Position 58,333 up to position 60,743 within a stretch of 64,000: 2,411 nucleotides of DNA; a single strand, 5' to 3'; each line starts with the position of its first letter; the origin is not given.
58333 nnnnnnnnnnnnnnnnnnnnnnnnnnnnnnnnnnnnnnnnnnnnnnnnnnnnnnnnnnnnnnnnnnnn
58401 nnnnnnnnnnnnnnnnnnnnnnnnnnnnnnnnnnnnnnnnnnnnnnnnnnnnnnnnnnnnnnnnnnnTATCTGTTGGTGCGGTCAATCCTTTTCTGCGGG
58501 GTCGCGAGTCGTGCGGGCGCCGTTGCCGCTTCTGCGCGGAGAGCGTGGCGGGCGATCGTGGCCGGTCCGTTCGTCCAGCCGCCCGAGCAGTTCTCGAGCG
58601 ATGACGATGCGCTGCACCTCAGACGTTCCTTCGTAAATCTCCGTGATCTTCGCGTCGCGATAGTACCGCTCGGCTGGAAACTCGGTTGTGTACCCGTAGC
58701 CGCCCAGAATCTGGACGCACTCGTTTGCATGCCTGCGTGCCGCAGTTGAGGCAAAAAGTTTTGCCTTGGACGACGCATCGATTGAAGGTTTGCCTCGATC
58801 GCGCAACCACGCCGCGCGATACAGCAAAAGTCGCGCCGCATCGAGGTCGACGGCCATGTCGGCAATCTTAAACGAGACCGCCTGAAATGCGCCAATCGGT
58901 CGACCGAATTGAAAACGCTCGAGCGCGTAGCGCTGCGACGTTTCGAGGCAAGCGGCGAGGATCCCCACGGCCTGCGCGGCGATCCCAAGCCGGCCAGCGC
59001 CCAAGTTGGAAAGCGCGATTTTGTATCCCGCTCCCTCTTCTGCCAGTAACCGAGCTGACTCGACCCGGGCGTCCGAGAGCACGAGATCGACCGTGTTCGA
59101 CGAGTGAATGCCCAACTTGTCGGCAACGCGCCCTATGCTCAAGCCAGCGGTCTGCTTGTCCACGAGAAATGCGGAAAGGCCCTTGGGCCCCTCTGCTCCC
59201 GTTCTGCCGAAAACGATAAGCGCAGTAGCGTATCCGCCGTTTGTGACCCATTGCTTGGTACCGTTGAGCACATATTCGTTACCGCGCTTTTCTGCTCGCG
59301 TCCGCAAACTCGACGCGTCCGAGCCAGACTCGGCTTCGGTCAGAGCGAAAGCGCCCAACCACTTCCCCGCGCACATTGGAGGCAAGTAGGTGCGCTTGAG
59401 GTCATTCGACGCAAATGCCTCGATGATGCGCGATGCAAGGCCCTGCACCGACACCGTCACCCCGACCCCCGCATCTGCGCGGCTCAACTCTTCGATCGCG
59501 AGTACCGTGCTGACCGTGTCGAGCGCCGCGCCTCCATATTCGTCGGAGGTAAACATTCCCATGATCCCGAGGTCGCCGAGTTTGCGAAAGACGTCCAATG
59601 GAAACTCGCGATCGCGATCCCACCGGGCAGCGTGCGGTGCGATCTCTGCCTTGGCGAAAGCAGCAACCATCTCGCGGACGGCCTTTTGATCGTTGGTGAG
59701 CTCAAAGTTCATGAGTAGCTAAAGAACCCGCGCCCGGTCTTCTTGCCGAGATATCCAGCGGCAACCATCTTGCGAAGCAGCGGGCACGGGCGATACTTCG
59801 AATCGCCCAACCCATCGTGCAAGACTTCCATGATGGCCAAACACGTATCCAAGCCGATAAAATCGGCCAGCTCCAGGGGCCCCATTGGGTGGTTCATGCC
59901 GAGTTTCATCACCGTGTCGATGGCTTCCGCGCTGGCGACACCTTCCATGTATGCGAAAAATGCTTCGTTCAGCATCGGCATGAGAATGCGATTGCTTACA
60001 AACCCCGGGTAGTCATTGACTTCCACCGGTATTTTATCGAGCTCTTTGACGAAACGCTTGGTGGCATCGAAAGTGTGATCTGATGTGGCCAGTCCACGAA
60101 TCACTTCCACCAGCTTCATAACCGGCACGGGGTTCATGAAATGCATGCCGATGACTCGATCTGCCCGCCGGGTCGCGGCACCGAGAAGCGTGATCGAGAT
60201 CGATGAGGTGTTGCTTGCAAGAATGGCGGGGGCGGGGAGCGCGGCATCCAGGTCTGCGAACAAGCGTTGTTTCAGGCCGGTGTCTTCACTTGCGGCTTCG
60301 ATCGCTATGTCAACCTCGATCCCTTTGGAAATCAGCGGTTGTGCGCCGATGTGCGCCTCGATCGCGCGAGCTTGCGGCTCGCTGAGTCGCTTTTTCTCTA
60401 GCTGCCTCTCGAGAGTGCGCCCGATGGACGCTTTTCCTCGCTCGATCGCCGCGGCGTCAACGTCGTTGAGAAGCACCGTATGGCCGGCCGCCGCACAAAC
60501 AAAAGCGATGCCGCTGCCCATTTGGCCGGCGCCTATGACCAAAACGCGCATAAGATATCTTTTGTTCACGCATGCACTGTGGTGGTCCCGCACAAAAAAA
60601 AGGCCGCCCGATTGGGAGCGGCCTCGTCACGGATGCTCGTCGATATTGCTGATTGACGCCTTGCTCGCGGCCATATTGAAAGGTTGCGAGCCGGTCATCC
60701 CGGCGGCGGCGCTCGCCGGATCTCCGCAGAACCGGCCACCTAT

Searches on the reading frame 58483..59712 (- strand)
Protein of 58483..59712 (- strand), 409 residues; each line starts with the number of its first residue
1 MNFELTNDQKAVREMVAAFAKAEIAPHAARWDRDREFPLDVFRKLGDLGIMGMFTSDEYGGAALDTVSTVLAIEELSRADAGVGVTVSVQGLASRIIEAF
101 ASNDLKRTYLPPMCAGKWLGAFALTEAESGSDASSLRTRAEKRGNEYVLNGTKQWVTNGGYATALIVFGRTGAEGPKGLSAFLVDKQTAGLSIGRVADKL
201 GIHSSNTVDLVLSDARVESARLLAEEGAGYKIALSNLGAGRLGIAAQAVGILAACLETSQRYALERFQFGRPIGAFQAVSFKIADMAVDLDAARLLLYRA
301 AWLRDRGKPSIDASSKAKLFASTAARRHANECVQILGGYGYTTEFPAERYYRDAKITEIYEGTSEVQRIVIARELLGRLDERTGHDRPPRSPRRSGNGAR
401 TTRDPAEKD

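Call 25: search_protein_families(library=pfam, proteins=[window:58483-59712:-], max_evalue=0.00001)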
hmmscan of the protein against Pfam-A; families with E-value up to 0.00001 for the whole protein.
window:58483-59712:- (409 aa): 5 families
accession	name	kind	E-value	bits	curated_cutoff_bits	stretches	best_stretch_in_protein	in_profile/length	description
PF00441.29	Acyl-CoA_dh_1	-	1.1e-50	172.1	22.4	1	227-376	1-150/150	Acyl-CoA dehydrogenase, C-terminal domain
PF02771.21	Acyl-CoA_dh_N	-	7.7e-35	120.1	22.9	1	6-117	1-113/113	Acyl-CoA dehydrogenase, N-terminal domain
PF02770.24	Acyl-CoA_dh_M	-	4.8e-24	84.8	33.3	1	121-214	1-96/97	Acyl-CoA dehydrogenase, middle domain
PF08028.16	Acyl-CoA_dh_2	-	2.4e-22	80.1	22.7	1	242-364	1-133/134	Acyl-CoA dehydrogenase, C-terminal domain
PF22924.1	ACOX_C_alpha1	-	3.5e-06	27.4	27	0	313-375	106-168/169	Acyl-CoA oxidase, C-alpha1 domain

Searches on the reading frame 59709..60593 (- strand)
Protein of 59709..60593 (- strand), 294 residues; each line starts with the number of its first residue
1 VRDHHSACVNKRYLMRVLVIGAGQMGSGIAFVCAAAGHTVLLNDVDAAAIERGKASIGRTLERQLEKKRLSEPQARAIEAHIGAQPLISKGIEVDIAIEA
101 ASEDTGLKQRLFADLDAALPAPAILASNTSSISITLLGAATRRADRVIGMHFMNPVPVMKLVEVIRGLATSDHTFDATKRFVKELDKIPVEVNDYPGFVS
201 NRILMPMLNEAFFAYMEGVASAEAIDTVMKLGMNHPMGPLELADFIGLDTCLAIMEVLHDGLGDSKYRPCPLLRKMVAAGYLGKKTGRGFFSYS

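Call 25: search_protein_families(library=pfam, proteins=[window:59709-60593:-], max_evalue=0.00001)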
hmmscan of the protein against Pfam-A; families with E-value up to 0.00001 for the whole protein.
window:59709-60593:- (294 aa): 2 families
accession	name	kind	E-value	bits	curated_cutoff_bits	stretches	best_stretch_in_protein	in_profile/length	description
PF02737.24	3HCDH_N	-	9.9e-58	195.5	22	1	17-194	2-179/180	3-hydroxyacyl-CoA dehydrogenase, NAD binding domain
PF00725.27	3HCDH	-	2.7e-36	124.4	22.1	1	197-293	1-97/97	3-hydroxyacyl-CoA dehydrogenase, C-terminal domain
